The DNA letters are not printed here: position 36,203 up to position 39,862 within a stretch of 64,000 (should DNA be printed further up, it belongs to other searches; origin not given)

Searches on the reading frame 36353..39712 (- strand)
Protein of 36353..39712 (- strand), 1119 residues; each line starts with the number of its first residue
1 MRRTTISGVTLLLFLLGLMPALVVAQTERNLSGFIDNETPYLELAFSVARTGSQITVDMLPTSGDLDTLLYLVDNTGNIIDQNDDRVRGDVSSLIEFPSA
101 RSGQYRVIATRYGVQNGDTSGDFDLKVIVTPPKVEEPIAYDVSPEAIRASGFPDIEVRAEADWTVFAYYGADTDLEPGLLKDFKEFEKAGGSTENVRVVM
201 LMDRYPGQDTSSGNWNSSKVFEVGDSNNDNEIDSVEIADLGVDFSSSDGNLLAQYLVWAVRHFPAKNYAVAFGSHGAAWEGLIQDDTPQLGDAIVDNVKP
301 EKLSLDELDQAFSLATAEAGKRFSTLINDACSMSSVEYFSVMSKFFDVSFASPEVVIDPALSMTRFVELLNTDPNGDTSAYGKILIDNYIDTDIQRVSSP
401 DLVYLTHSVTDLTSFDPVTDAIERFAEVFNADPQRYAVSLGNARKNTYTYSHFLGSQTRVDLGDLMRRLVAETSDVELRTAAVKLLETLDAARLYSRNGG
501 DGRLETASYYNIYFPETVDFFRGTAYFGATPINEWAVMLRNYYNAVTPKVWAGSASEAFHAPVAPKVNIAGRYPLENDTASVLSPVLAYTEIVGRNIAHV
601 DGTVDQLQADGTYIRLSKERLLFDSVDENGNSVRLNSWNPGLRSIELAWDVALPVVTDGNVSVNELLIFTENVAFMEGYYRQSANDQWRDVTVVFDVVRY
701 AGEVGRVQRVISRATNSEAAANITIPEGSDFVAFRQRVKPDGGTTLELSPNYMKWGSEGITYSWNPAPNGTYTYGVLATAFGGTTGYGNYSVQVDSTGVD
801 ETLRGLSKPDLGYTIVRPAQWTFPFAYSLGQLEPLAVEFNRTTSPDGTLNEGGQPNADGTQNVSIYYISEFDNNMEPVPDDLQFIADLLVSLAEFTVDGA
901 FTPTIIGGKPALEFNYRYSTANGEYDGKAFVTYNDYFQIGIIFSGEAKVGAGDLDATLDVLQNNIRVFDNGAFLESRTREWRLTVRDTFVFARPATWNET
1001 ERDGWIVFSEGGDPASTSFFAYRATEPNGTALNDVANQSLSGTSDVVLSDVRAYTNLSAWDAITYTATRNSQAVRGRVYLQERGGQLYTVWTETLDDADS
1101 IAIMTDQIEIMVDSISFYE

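Call 71: search_protein_families(library=pfam, proteins=[window:36353-39712:-], max_evalue=0.00001)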
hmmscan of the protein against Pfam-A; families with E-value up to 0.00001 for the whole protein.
window:36353-39712:- (1119 aa): 1 family
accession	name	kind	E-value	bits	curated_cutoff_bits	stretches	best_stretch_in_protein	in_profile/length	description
PF03415.19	Peptidase_C11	-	2e-16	60.9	25.8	1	168-518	2-330/359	Clostripain family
